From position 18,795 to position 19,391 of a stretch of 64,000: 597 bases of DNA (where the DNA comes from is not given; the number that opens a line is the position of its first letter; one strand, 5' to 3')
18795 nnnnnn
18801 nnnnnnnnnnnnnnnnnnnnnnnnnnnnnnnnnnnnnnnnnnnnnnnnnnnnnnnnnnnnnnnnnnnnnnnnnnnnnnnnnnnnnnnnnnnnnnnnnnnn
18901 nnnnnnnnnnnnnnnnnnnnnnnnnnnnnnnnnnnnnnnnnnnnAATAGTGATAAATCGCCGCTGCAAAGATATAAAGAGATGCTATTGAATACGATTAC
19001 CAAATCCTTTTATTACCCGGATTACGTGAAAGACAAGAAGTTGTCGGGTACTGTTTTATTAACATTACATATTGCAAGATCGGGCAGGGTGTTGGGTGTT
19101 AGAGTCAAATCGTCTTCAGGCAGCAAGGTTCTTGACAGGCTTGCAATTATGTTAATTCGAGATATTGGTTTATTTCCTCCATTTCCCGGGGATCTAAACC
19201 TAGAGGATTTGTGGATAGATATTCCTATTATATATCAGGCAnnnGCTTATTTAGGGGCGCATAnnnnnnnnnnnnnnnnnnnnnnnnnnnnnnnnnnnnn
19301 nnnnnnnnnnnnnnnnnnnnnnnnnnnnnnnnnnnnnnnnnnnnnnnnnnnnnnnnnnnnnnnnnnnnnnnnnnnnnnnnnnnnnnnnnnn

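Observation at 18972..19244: Secretin with a C-terminal TonB_C-like domain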

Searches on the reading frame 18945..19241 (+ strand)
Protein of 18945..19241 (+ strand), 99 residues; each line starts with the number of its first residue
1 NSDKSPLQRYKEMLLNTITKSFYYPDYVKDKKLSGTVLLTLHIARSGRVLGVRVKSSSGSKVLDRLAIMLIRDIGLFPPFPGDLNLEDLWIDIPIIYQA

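Call 3: search_protein_families(library=pfam, proteins=[window:18972-19241:+], max_evalue=1)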
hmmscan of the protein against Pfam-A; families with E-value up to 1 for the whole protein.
window:18972-19241:+ (90 aa): 2 families
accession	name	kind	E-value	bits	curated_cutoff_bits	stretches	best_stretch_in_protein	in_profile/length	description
PF03544.19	TonB_C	-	7.1e-12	46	24.6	1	13-88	3-77/79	Gram-negative bacterial TonB protein C-terminal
PF13103.11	TonB_2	-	1.6e-06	28.5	22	1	25-75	25-74/85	TonB C terminal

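Call 4: search_protein_families(library=ncbifam, proteins=[window:18972-19241:+], max_evalue=1)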
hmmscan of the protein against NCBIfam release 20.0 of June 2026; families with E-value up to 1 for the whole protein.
window:18972-19241:+ (90 aa): 4 families
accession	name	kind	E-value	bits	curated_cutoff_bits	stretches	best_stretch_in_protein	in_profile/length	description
TIGR01352.1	tonB_Cterm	subfamily_domain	3e-14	53.1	27.1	1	15-89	3-74/76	TonB family protein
NF033768.1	myxo_SS_tail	domain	0.00074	19.6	40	1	14-49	21-56/92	AgmX/PglI C-terminal domain-containing protein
TIGR02794.1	tolA_full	equivalog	0.00081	18.7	59.45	1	1-73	280-346/362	cell envelope integrity protein TolA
NF038079.1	TonB_sider_MxcH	equivalog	0.13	10.2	925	1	13-51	10-48/792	TonB-dependent siderophore myxochelin receptor MxcH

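Call 30: search_solved_structures(query=window:18945-19241:+, max_evalue=1, show_alignments=3)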
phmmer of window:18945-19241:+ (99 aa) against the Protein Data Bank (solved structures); distinct sequences matched with E-value up to 1: 7.
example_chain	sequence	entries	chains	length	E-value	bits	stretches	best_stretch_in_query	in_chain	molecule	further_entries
5lw8_A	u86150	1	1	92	0.019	18.5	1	17-97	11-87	Protein TonB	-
6sly_A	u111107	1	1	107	0.026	18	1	16-97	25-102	Protein TonB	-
2m2k_A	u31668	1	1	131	0.14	15.7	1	23-87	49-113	HasB protein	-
6s3w_A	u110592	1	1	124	0.21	15.1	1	12-80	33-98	Cell envelope integrity/translocation protein TolA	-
1lr0_A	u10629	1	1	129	0.23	15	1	12-80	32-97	TolA protein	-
9ddz_A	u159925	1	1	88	0.42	14.2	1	24-67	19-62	Protein TonB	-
9dc4_T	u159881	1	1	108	0.64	13.6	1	24-67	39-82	Protein TonB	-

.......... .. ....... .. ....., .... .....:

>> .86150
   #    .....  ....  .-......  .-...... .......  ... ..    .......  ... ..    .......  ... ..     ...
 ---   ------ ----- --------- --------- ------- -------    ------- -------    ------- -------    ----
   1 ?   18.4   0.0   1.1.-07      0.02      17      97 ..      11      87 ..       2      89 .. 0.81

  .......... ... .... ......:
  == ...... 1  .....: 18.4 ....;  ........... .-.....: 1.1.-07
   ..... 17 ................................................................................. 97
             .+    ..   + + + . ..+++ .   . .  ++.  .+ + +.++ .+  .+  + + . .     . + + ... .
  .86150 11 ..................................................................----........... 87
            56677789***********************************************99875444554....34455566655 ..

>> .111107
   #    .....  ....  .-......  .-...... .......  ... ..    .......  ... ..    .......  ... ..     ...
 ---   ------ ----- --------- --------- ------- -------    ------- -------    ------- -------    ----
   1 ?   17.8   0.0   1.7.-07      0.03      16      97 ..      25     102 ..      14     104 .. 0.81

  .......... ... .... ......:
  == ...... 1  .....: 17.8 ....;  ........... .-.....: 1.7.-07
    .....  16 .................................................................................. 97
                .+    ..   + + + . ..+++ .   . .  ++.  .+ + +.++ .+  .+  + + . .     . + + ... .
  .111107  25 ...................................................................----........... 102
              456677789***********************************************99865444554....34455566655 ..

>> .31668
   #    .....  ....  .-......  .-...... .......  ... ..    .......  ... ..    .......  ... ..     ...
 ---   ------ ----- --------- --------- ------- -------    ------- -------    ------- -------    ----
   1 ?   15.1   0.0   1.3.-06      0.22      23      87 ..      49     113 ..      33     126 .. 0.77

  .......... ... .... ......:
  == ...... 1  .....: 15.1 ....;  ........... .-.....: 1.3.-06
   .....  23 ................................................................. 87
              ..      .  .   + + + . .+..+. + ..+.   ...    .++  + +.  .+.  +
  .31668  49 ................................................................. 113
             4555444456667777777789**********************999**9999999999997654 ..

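Call 33: search_solved_structures(query=A2, max_evalue=0.01, show_alignments=2)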
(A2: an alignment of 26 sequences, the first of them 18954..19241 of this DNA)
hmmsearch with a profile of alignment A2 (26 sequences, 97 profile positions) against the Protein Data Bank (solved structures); distinct sequences matched with E-value up to 0.01: 15.
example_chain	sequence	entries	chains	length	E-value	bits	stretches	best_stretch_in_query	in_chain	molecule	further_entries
5lw8_A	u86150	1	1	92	8.2e-12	48.6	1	6-96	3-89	Protein TonB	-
6sly_A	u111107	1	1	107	1e-11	48.3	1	5-96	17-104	Protein TonB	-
9ddz_A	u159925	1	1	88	1.7e-06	31.5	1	20-70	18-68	Protein TonB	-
9dc4_T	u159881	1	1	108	2.8e-06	30.8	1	20-70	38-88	Protein TonB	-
2m2k_A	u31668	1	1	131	1.4e-05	28.5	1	9-94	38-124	HasB protein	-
2k9k_A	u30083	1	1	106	3.6e-05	27.3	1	20-75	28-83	TonB2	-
6i97_D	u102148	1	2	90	4.9e-05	26.8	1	20-68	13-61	Protein TonB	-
6fip_A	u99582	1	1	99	5.6e-05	26.6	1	19-68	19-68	Protein TonB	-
7zc8_B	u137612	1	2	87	0.0011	22.5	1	16-66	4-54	Protein TonB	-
9hi3_A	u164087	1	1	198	0.0048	20.4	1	16-66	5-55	Protein TonB,Ferredoxin-1, chloroplastic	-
6s3w_A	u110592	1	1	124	0.0073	19.9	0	21-76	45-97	Cell envelope integrity/translocation protein TolA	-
2gsk_B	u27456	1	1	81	0.0074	19.8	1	19-72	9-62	protein TONB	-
1lr0_A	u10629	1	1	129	0.008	19.7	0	21-76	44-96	TolA protein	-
8rd6_A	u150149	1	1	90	0.0085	19.7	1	19-70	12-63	Protein TonB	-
1u07_A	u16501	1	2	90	0.0096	19.5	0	19-72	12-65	TonB protein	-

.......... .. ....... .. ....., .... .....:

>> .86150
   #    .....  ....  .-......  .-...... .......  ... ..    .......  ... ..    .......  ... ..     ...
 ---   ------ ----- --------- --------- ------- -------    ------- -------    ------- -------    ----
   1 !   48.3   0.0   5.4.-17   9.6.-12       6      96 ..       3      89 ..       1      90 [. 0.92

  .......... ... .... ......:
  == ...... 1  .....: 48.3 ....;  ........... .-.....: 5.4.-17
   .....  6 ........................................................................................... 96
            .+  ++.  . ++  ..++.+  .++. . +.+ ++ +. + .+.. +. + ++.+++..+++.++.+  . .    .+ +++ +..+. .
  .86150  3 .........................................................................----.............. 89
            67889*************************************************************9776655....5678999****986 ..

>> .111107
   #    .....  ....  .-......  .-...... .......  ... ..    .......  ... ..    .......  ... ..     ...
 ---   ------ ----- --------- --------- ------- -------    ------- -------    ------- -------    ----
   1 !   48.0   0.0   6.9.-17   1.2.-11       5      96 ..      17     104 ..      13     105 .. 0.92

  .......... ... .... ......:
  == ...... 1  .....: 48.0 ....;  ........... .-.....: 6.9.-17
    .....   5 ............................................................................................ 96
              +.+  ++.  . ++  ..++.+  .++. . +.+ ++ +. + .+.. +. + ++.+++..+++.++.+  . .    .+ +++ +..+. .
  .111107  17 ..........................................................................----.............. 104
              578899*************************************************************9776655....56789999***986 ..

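Call 37: predict_structure(alignment_id=A2)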
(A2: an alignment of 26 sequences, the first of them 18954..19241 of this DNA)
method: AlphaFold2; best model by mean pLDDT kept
length: 96 residues; sequences in the alignment: 26
mean_pLDDT: 93.4   pTM: 0.80
mean pLDDT of the five models: 93.4, 93.2, 93.2, 92.5, 92.1
residues with pLDDT >= 90: 81; 70-90: 15; 50-70: 0; < 50: 0
segments of 3 or more residues with pLDDT < 50: none
pLDDT, mean of each block of 10 residues (from residue 1): 92 92 87 96 97 95 95 94 95 89
secondary structure, 60 per line:
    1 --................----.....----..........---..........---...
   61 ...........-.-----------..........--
elements in order: H3-18 H23-27 E32-41 E45-54 H58-71 E85-94

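Call 41: fold_search(model_id=the predicted structure, library=pdb)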
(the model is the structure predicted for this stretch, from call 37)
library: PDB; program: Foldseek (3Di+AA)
matches with E <= 10: 351; with E <= 0.001: 7
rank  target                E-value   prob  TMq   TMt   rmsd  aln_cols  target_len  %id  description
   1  6sly_MODEL_1_A        1.1e-05  1.00  0.79  0.71   2.0        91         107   23  NMR solution structure of Helicobacter pylori TonB-CTD (residues 179-285) (released 2020-03-25)
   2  5lw8_MODEL_1_A        4.7e-05  1.00  0.67  0.70   3.5        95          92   23  NMR solution structure of Helicobacter pylori TonB-CTD (residues 194-285) (released 2016-10-19)
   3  2m2k_MODEL_1_A        8.9e-05  1.00  0.57  0.44   4.7        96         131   25  The structure of HasB CTD (released 2013-04-10)
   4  7zc8_A                3.0e-04  1.00  0.60  0.65   2.1        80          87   19  Crystal structure of the C-terminal domain of FusB, a TonB homologue (released 2022-08-17)
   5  7zc8_B                3.9e-04  1.00  0.58  0.64   2.8        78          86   19  Crystal structure of the C-terminal domain of FusB, a TonB homologue (released 2022-08-17)
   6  9dc4_T                4.4e-04  1.00  0.64  0.71   1.8        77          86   23  Transferrin Binding Protein A in complex with transferrin binding protein B, transferrin and globular domain of TonB (released 2026-03-04)
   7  6fip_MODEL_1_A        7.3e-04  1.00  0.61  0.60   3.0        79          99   18  Solution NMR structure of Pseudomonas aeruginosa TonB CTD (released 2018-08-29)
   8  2x9a_B                1.1e-03  1.00  0.64  0.68   3.5        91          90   15  crystal structure of g3p from phage IF1 in complex with its coreceptor, the C-terminal domain of TolA (released 2010-12-01)
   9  2gsk_B                1.6e-03  1.00  0.61  0.70   2.9        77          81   21  Structure of the BtuB:TonB Complex (released 2006-06-13)
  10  9ddz                  2.6e-03  1.00  0.58  0.66   2.3        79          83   24  Crystal Structure of Neisseria meningitidis TonB C-terminus domain (globular domain) (released 2026-03-04)
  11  2grx_C                2.6e-03  1.00  0.60  0.72   2.4        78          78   18  Crystal structure of TonB in complex with FhuA, E. coli outer membrane receptor for ferrichrome (released 2006-06-13)
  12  3qdr_A                2.6e-03  1.00  0.62  0.64   4.1        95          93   14  Structural characterization of the interaction of colicin A, colicin N, and TolB with the TolAIII translocon (released 2012-01-25)
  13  1xx3_MODEL_1_A        3.2e-03  1.00  0.59  0.63   2.2        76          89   18  Solution Structure of Escherichia coli TonB-CTD (released 2005-02-15)
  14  1u07_A                3.2e-03  1.00  0.52  0.55   4.4        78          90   20  Crystal Structure of the 92-residue C-term. part of TonB with significant structural changes compared to shorter fragm (released 2004-11-30)
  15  8rd6_MODEL_1_A        3.4e-03  1.00  0.59  0.62   2.3        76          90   17  the C-terminal domain of TonB protein from Salmonella enterica. (released 2024-01-17)
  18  1u07_B                6.0e-03  1.00  0.63  0.68   2.0        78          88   18  Crystal Structure of the 92-residue C-term. part of TonB with significant structural changes compared to shorter fragm (released 2004-11-30)
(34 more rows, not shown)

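Call 43: search_protein_representatives(alignment_id=A2)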
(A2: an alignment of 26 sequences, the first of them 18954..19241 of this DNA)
Query: 26 sequences, 97 profile positions. Proteins with E-value up to 0.001 (for the whole library): 57512; up to 1e-10: 7230; up to 1e-30: 65. The best 150 are listed.
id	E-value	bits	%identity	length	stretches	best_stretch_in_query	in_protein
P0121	2.9e-81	284.0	-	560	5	5-96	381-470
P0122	3.8e-68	242.0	-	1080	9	13-79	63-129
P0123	7.9e-58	208.9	-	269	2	4-96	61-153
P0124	1.0e-54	198.9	-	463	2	5-96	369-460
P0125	2.9e-54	197.5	-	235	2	4-96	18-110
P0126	5.3e-52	190.3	-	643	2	5-96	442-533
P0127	1.1e-51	189.2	-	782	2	2-96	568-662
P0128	2.3e-51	188.2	-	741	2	4-94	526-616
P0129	5.4e-51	187.0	-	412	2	2-96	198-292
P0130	2.5e-49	181.7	-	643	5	20-96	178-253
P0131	4.9e-49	180.7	-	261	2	5-95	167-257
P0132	5.4e-49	180.6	-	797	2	4-96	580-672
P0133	7.2e-48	177.0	-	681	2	5-95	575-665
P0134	2.3e-46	172.2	-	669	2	5-95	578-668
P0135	1.8e-45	169.3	-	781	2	2-95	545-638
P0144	6.1e-38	145.2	-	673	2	2-95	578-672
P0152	2.1e-36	140.3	-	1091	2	5-95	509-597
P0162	9.6e-35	134.9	-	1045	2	5-96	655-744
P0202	3.6e-29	117.1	-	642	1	2-97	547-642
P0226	1.9e-27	111.6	-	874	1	2-97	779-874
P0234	6.1e-27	109.9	-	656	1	2-96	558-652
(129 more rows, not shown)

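Call 44: search_protein_families(library=pfam, proteins=[P0121, P0122, P0124, P0126, P0127, P0128, P0133, P0202, P0226, P0234], max_evalue=0.001)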
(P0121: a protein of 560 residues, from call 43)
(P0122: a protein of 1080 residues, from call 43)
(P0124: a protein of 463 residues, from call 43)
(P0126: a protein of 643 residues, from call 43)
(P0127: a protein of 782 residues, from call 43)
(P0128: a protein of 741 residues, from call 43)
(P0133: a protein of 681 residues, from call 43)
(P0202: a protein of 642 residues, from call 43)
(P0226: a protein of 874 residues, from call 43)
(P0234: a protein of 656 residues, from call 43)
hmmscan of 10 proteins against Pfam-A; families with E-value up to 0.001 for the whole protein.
P0121 (560 aa): 3 families
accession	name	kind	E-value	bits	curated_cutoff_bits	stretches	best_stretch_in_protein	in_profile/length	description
PF03544.19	TonB_C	-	4e-85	280.8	24.6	5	397-470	5-79/79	Gram-negative bacterial TonB protein C-terminal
PF13103.11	TonB_2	-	1.7e-48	163.1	22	5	267-345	2-77/85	TonB C terminal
PF06519.16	TolA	-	6.8e-14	52.3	25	0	262-342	9-83/96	TolA C-terminal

P0122 (1080 aa): 2 families
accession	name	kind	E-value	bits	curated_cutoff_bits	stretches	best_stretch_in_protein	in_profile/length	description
PF03544.19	TonB_C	-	1.1e-136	446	24.6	7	871-949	2-79/79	Gram-negative bacterial TonB protein C-terminal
PF13103.11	TonB_2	-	4.4e-35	120.1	22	1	654-708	26-81/85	TonB C terminal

P0124 (463 aa): 3 families
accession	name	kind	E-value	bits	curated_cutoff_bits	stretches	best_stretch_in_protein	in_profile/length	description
PF03544.19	TonB_C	-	8.2e-35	119.6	24.6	2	384-460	4-79/79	Gram-negative bacterial TonB protein C-terminal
PF00263.26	Secretin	-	2.6e-21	76.4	27.5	1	9-84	96-169/169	Bacterial type II and III secretion system protein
PF13103.11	TonB_2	-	1.9e-13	50.8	22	2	370-444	3-74/85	TonB C terminal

P0126 (643 aa): 4 families
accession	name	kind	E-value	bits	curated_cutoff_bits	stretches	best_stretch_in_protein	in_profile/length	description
PF00263.26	Secretin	-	3e-41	141.3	27.5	1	239-403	1-168/169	Bacterial type II and III secretion system protein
PF03544.19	TonB_C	-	6.9e-37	126.2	24.6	2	564-641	3-79/79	Gram-negative bacterial TonB protein C-terminal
PF13103.11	TonB_2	-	2.6e-18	66.4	22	2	550-634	2-84/85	TonB C terminal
PF13629.12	T2SS-T3SS_pil_N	-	1.6e-10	41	23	1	40-104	4-69/72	Pilus formation protein N terminal region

P0127 (782 aa): 4 families
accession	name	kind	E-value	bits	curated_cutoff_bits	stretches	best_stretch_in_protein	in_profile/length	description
PF00263.26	Secretin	-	3.3e-41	141.1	27.5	1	288-447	3-168/169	Bacterial type II and III secretion system protein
PF03544.19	TonB_C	-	2.1e-32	111.8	24.6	2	585-660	3-77/79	Gram-negative bacterial TonB protein C-terminal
PF13103.11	TonB_2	-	1.2e-11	44.9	22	2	690-771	3-82/85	TonB C terminal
PF13629.12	T2SS-T3SS_pil_N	-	5.6e-10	39.2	23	1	99-148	20-69/72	Pilus formation protein N terminal region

P0128 (741 aa): 4 families
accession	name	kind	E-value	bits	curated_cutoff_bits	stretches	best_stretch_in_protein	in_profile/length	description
PF00263.26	Secretin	-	1.3e-43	148.9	27.5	1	298-459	1-169/169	Bacterial type II and III secretion system protein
PF03544.19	TonB_C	-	5.7e-36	123.3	24.6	2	660-737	3-79/79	Gram-negative bacterial TonB protein C-terminal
PF13629.12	T2SS-T3SS_pil_N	-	1.3e-12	47.7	23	1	104-167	5-71/72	Pilus formation protein N terminal region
PF13103.11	TonB_2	-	3.1e-11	43.7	22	1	648-730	4-84/85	TonB C terminal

P0133 (681 aa): 4 families
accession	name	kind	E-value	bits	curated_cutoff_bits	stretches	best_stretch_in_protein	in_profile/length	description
PF00263.26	Secretin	-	2.8e-39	134.9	27.5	1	229-395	4-168/169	Bacterial type II and III secretion system protein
PF03544.19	TonB_C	-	9.4e-34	116.2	24.6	2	473-549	3-78/79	Gram-negative bacterial TonB protein C-terminal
PF13103.11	TonB_2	-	3.2e-14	53.3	22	1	460-536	3-75/85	TonB C terminal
PF13629.12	T2SS-T3SS_pil_N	-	7e-11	42.1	23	1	30-94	5-71/72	Pilus formation protein N terminal region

P0202 (642 aa): 4 families
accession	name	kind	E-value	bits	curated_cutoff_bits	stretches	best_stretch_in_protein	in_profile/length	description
PF00263.26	Secretin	-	9.9e-40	136.3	27.5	1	239-415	1-168/169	Bacterial type II and III secretion system protein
PF03544.19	TonB_C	-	6.7e-17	62.2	24.6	1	564-641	3-79/79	Gram-negative bacterial TonB protein C-terminal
PF13629.12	T2SS-T3SS_pil_N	-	2.7e-14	53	23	1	42-106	4-69/72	Pilus formation protein N terminal region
PF13103.11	TonB_2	-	0.0005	20.6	22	0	551-635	3-83/85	TonB C terminal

P0226 (874 aa): 3 families
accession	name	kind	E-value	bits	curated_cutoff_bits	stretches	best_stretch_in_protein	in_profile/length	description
PF00263.26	Secretin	-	9.8e-37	126.6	27.5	1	247-423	1-168/169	Bacterial type II and III secretion system protein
PF03544.19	TonB_C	-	4.8e-13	49.8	24.6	1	796-873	3-79/79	Gram-negative bacterial TonB protein C-terminal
PF13629.12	T2SS-T3SS_pil_N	-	2.8e-12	46.6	23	1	49-112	5-71/72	Pilus formation protein N terminal region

P0234 (656 aa): 4 families
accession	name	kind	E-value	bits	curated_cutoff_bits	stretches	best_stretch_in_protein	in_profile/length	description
PF00263.26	Secretin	-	8.3e-39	133.3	27.5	1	238-412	2-169/169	Bacterial type II and III secretion system protein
PF03544.19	TonB_C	-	4.9e-15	56.2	24.6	1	574-652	2-79/79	Gram-negative bacterial TonB protein C-terminal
PF13629.12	T2SS-T3SS_pil_N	-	2.8e-12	46.6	23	1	38-94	6-63/72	Pilus formation protein N terminal region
PF13103.11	TonB_2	-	0.00029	21.4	22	1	562-646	3-83/85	TonB C terminal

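Call 58: find_encoding_contigs(protein=P0126, flank=8000, max_places=2)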
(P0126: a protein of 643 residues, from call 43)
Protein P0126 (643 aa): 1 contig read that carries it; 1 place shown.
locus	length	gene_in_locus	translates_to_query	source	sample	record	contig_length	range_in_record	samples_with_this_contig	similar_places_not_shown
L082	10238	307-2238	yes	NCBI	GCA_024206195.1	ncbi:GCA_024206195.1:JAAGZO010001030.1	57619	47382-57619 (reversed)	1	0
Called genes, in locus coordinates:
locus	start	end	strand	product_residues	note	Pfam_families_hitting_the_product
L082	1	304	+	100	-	?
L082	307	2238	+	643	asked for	PF13629:T2SS-T3SS_pil_N, PF00263:Secretin, PF13103:TonB_2 (weak), PF03544:TonB_C, PF13103:TonB_2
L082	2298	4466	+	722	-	PF00142:Fer4_NifH (faint), PF01656:CbiA, PF10609:ParA, PF13614:AAA_31, PF00437:T2SSE, PF27713:UCP018868 (weak)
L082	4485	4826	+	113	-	PF02643:DUF192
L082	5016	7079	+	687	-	-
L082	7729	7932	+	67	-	-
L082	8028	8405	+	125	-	-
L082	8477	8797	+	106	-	-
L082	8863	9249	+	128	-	-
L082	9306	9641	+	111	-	-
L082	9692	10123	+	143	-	-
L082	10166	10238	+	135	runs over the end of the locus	-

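Call 59: find_encoding_contigs(protein=P0226, flank=8000, max_places=2)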
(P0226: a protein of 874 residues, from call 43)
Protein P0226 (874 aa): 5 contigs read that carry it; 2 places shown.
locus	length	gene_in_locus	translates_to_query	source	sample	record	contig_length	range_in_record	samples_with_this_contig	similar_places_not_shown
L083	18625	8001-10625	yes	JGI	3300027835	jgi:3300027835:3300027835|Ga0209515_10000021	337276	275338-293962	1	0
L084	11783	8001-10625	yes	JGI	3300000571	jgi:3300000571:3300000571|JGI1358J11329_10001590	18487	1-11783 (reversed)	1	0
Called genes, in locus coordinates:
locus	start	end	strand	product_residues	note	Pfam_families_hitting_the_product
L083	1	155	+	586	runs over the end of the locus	-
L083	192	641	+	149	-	PF00137:ATP-synt_C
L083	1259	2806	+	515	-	-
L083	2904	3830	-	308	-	PF00072:Response_reg, PF00990:GGDEF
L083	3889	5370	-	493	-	PF00512:HisKA, PF02518:HATPase_c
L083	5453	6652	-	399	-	PF08495:FIST, PF10442:FIST_C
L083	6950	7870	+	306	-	PF13145:Rotamase_2, PF00639:Rotamase, PF13616:Rotamase_3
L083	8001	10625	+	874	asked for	PF13629:T2SS-T3SS_pil_N, PF00263:Secretin, PF03544:TonB_C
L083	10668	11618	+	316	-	PF08666:SAF (weak), PF13144:ChapFlgA (faint), PF16976:RcpC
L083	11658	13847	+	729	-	PF01656:CbiA, PF10609:ParA, PF13614:AAA_31, PF00437:T2SSE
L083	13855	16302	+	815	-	-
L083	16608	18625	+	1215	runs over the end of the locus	PF02585:PIG-L, PF00933:Glyco_hydro_3, PF02585:PIG-L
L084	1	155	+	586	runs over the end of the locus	-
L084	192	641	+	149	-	PF00137:ATP-synt_C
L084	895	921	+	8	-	-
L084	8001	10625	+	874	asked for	PF13629:T2SS-T3SS_pil_N, PF00263:Secretin, PF03544:TonB_C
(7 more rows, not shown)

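Call 70: find_encoding_contigs(protein=P0134, flank=8000, max_places=1)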
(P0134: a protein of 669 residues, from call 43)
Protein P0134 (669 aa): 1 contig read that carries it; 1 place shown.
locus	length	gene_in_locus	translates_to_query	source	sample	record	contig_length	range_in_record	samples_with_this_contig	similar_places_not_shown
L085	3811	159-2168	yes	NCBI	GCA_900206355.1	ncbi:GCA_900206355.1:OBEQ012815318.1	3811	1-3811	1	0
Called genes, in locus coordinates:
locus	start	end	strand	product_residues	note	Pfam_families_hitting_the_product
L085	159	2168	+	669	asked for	PF13629:T2SS-T3SS_pil_N, PF00263:Secretin, PF03544:TonB_C, PF13103:TonB_2 (weak), PF03544:TonB_C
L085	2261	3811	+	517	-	?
